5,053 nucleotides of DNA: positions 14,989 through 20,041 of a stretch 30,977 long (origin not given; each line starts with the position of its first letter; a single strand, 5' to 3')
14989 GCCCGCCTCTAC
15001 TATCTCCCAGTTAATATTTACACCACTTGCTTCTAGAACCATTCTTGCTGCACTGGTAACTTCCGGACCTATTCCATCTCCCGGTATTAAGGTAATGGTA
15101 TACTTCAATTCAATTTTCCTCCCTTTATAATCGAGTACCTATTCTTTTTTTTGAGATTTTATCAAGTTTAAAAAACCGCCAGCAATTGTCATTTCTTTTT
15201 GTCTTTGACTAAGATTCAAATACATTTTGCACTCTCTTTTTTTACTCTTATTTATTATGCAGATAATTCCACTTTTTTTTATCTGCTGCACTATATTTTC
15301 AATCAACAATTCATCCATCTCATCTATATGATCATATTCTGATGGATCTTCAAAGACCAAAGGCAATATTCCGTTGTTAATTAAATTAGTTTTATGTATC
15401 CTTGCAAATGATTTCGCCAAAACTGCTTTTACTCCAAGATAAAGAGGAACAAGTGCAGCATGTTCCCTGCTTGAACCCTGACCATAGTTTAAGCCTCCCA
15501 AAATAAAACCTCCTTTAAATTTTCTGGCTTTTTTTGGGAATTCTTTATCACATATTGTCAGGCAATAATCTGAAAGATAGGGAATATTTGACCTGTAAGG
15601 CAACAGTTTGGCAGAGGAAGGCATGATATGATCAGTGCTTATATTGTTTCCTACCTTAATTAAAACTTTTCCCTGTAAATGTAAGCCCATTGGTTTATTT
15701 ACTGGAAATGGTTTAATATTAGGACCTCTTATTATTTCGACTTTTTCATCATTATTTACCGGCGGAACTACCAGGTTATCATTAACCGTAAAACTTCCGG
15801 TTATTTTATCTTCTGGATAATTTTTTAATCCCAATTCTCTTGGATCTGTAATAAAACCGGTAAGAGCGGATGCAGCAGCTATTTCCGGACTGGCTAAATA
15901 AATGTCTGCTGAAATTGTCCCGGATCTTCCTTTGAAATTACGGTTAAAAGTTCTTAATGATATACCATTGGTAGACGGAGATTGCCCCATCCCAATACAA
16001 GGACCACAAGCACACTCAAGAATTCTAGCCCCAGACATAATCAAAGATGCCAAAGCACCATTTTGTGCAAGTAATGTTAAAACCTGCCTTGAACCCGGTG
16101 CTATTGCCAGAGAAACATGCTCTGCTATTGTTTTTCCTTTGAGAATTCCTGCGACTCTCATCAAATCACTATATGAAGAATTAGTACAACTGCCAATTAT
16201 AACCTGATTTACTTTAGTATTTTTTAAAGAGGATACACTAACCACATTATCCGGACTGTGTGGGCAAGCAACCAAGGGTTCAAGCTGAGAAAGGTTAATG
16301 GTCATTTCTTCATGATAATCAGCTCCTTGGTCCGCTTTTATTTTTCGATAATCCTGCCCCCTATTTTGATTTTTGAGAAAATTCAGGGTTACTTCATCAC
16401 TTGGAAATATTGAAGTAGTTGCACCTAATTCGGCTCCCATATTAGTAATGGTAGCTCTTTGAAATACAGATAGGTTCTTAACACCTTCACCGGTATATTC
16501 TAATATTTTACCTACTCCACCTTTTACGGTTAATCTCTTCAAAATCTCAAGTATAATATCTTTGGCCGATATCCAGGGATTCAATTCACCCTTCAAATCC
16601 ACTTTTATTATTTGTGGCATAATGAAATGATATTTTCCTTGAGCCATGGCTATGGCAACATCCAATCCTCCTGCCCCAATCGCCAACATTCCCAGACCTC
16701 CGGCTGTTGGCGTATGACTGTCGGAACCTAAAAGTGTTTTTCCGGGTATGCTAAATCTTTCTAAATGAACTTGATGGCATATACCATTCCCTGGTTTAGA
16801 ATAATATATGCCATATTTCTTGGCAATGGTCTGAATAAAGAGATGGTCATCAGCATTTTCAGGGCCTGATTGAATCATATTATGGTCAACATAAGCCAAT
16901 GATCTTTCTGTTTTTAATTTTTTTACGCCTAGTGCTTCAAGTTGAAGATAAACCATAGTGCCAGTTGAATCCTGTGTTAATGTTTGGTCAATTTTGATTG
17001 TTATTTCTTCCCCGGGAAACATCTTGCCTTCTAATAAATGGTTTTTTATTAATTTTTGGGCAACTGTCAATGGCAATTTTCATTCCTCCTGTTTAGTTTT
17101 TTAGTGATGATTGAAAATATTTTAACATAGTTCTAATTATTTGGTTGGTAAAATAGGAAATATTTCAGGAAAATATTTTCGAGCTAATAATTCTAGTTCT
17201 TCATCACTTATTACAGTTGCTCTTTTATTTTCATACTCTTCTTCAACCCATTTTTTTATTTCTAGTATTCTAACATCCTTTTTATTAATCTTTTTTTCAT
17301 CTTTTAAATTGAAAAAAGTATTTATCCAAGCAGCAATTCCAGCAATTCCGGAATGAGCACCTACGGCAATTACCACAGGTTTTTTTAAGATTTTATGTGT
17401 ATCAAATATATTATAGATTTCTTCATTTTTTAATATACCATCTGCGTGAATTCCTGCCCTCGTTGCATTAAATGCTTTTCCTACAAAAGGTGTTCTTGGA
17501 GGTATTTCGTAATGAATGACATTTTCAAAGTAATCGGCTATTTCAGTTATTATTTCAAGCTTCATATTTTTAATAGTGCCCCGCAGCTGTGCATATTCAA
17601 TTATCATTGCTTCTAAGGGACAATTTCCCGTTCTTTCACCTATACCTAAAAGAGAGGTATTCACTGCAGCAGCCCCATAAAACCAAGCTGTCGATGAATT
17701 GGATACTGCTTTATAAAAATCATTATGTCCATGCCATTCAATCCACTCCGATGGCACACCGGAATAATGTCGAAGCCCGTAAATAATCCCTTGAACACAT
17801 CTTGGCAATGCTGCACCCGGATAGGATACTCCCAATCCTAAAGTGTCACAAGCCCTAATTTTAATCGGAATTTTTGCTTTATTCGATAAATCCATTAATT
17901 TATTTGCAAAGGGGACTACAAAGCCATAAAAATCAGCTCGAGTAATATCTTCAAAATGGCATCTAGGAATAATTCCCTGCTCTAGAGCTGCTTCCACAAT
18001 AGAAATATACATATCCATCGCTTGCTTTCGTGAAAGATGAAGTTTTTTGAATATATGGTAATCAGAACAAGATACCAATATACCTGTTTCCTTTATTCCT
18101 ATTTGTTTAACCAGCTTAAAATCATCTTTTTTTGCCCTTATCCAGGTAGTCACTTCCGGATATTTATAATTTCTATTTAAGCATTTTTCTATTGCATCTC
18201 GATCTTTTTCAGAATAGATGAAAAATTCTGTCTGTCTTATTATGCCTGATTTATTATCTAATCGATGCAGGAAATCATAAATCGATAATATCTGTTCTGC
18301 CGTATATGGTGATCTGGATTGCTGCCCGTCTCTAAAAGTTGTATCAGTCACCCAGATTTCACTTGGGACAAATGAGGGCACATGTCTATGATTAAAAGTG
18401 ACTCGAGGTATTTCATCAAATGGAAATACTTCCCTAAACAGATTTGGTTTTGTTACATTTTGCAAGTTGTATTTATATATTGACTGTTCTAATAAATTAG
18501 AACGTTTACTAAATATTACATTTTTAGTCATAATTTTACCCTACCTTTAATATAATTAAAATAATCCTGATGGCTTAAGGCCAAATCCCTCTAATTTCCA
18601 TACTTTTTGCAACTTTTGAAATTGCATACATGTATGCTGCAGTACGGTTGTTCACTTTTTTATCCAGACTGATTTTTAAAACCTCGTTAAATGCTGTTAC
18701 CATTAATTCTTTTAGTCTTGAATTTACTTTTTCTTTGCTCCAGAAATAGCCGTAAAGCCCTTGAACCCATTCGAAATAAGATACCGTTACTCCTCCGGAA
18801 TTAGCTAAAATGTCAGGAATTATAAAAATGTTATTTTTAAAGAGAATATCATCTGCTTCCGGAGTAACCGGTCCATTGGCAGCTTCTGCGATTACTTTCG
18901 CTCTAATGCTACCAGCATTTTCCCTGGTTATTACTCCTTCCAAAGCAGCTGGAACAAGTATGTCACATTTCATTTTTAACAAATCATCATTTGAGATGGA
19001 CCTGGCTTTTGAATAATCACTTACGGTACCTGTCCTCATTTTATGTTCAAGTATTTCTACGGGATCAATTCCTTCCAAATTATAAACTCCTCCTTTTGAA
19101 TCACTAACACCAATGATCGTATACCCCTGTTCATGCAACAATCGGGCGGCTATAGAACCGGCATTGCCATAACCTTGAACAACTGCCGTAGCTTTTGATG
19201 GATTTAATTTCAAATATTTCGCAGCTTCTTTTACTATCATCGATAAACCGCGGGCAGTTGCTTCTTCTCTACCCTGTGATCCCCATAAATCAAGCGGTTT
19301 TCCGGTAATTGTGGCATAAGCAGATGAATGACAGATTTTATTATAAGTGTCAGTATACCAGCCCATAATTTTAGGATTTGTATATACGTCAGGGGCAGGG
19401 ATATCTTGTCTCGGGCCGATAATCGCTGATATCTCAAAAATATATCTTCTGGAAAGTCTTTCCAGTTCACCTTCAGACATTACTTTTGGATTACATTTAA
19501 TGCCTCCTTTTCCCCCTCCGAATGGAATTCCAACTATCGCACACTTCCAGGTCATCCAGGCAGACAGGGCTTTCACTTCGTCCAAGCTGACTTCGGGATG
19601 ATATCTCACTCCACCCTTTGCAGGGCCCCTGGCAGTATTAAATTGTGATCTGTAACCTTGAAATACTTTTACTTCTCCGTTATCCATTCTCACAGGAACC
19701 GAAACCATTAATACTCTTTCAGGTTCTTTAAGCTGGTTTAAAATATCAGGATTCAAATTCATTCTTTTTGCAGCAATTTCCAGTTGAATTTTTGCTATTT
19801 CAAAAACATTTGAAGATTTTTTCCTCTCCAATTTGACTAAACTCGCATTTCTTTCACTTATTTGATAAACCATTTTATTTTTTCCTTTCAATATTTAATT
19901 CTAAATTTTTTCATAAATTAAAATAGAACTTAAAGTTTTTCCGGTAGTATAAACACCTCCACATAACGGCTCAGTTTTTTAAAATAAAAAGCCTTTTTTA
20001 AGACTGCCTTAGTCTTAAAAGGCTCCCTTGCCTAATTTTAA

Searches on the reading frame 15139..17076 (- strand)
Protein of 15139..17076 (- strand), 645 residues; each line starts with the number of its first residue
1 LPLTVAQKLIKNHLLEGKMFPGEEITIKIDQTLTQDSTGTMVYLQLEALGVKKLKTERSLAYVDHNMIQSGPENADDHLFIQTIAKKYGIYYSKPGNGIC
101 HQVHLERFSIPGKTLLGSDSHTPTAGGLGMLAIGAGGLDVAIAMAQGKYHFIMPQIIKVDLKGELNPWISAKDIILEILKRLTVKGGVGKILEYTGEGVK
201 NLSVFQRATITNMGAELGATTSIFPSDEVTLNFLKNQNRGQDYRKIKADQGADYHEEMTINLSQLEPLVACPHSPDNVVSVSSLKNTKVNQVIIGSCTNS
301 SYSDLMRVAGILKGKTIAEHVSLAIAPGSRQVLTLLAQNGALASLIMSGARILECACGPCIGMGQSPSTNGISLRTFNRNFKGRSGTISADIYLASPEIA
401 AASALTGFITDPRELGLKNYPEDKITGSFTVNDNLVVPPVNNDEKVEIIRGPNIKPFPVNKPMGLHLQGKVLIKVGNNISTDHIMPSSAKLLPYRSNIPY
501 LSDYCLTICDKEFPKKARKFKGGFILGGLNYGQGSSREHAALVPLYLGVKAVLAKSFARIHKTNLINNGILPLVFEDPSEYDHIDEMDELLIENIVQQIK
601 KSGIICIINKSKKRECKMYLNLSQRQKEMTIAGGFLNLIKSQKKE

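Call 5: search_protein_families(library=pfam, proteins=[window:15139-17076:-])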
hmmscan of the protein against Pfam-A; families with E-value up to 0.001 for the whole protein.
window:15139-17076:- (645 aa): 2 families
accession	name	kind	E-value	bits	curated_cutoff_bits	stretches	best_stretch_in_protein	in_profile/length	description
PF00330.25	Aconitase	-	1.5e-112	377.3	28.7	1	8-407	2-463/463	Aconitase family (aconitate hydratase)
PF00694.25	Aconitase_C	-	9e-23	81.5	22.8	1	511-577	60-130/131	Aconitase C-terminal domain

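Call 68: search_protein_families(library=ncbifam, proteins=[window:15139-17076:-], max_evalue=1e-10)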
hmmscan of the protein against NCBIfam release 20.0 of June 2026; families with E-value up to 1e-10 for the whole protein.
window:15139-17076:- (645 aa): 25 families
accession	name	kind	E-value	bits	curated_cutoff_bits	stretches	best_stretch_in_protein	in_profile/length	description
NF005558.0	PRK07229.1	equivalog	2.2e-292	971.5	612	1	1-644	1-646/647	aconitate hydratase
TIGR01342.1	acon_putative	hypoth_equivalog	8.1e-273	906.5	719.15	1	4-644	1-650/655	putative aconitate hydratase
NF001614.1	PRK00402.1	subfamily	1.4e-122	409.4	385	1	4-413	2-415/415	aconitase/3-isopropylmalate dehydratase large subunit family protein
TIGR01340.1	aconitase_mito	equivalog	3.9e-118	395.8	825.35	1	24-639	51-745/745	aconitate hydratase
TIGR02086.1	IPMI_arch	subfamily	6.9e-116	387.3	410.15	1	4-414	2-411/411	3-isopropylmalate dehydratase/homoaconitate hydratase family large subunit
TIGR01343.1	hacA_fam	subfamily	2.9e-113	378.5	385.7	1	4-413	1-412/412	homoaconitate hydratase family protein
TIGR02083.1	LEU2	equivalog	3.4e-94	316.1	610.65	1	3-415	1-419/419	3-isopropylmalate dehydratase large subunit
NF040615.1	HacA_Meth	equivalog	3.4e-94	315.9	550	1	4-411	2-417/419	homoaconitase large subunit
NF008503.0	PRK11413.1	equivalog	1.7e-84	284.2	641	2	4-286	36-316/753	hydratase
NF006757.0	PRK09277.1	subfamily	3.5e-73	246.7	686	2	74-287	154-391/888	aconitate hydratase AcnA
TIGR00139.1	h_aconitase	equivalog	2e-72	244.7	529.9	2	246-573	277-633/709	homoaconitase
NF009116.0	PRK12466.1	subfamily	2.8e-72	243.8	531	2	3-282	5-304/472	3-isopropylmalate dehydratase large subunit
NF004016.0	PRK05478.1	subfamily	2.3e-70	237.5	510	2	3-282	4-302/468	3-isopropylmalate dehydratase large subunit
NF009520.0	PRK12881.1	subfamily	7.6e-70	235.7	905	2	64-287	142-391/893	aconitate hydratase AcnA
TIGR01341.1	aconitase_1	equivalog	8.8e-64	215.6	945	2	73-287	135-375/876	aconitate hydratase AcnA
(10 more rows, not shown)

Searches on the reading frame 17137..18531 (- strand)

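Call 5: search_protein_families(library=pfam, proteins=[window:17137-18531:-])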
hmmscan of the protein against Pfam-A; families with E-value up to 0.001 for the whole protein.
window:17137-18531:- (464 aa): 2 families
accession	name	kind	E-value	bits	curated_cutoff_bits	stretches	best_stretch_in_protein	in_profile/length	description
PF00682.25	HMGL-like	-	6.2e-31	108.2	29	1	61-333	4-258/260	HMGL-like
PF22617.1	HCS_D2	-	1.3e-05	25.9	27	1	351-406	3-58/82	Homocitrate synthase post-HMGL domain-like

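Call 68: search_protein_families(library=ncbifam, proteins=[window:17137-18531:-], max_evalue=1e-10)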
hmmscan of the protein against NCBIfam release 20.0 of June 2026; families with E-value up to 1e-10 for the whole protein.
window:17137-18531:- (464 aa): 15 families
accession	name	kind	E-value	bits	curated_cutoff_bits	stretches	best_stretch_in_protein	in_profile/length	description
TIGR02090.1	LEU1_arch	subfamily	7.4e-44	150.3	484.75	1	61-425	3-347/363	isopropylmalate/citramalate/homocitrate synthases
TIGR02660.1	nifV_homocitr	equivalog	1.7e-43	149.4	462.9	1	59-417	2-340/365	homocitrate synthase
NF002085.0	PRK00915.1-2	subfamily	1.3e-39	136.3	517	1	55-417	10-352/504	2-isopropylmalate synthase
TIGR02146.1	LysS_fung_arch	equivalog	3.4e-36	125.2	413.55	1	62-405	2-325/344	homocitrate synthase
NF002086.0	PRK00915.1-3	equivalog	9.9e-36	123.3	532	1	57-428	5-368/516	2-isopropylmalate synthase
NF041069.1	IPMS_Sufob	equivalog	5e-34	118.2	600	1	61-417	3-341/371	isopropylmalate synthase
TIGR00973.1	leuA_bact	equivalog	1.4e-30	106.3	598.7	1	59-435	2-370/494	2-isopropylmalate synthase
NF002087.0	PRK00915.1-4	equivalog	2.2e-29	102.4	729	1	59-447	7-388/516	2-isopropylmalate synthase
NF002084.0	PRK00915.1-1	equivalog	1.6e-25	89.6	748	1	58-404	4-342/523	2-isopropylmalate synthase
NF002088.0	PRK00915.1-5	equivalog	3.1e-23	82.1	697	1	58-406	3-343/514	2-isopropylmalate synthase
NF042433.1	CitmalDyn_Leptosp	equivalog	2.7e-21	75.7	950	1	58-406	7-345/514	(R)-citramalate synthase CimA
TIGR00977.1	citramal_synth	equivalog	1.1e-19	70.1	450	1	59-454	2-387/526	citramalate synthase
NF042434.1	IPMS_Lepto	equivalog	1.7e-18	66.8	500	1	264-371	204-310/374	2-isopropylmalate synthase LeuA2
NF002991.1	PRK03739.1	subfamily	6.5e-14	51.5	455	1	264-373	237-345/550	2-isopropylmalate synthase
NF006049.0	PRK08195.1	subfamily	3.4e-11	42.8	229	0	260-338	192-269/344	4-hyroxy-2-oxovalerate/4-hydroxy-2-oxopentanoic acid aldolase,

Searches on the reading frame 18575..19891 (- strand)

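Call 5: search_protein_families(library=pfam, proteins=[window:18575-19891:-])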
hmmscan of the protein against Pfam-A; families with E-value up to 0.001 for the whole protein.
window:18575-19891:- (438 aa): 2 families
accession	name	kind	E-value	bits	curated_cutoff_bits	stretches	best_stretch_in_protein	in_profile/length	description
PF00208.27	ELFV_dehydrog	-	4.2e-77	259.6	23.4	1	204-435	2-241/241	Glutamate/Leucine/Phenylalanine/Valine dehydrogenase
PF02812.23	ELFV_dehydrog_N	-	2.8e-59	198.9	25.3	1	57-185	1-129/129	Glu/Leu/Phe/Val dehydrogenase, dimerisation domain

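Call 68: search_protein_families(library=ncbifam, proteins=[window:18575-19873:-], max_evalue=1e-10)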
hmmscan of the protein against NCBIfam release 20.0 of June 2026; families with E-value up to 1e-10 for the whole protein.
window:18575-19873:- (432 aa): 6 families
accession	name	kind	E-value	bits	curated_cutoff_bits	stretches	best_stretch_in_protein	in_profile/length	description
NF040817.1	GdhA_Arch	equivalog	1.1e-170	568.4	750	1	22-431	5-417/419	glutamate dehydrogenase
NF041398.1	GluDhGdhB_Halo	equivalog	2.9e-141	471.1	620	1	24-432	4-410/410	glutamate dehydrogenase GdhB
NF006929.0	PRK09414.1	equivalog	7.3e-79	265.8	536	1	33-430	39-444/445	NADP-specific glutamate dehydrogenase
NF010633.0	PRK14030.1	subfamily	8.6e-60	203.1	743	1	41-430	43-444/445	glutamate dehydrogenase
NF010634.0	PRK14031.1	equivalog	4.4e-55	186.9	822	1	43-430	45-443/444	NADP-specific glutamate dehydrogenase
NF035922.1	Trp_DH_ScyB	equivalog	1.7e-19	70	600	1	79-426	32-344/346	tryptophan dehydrogenase ScyB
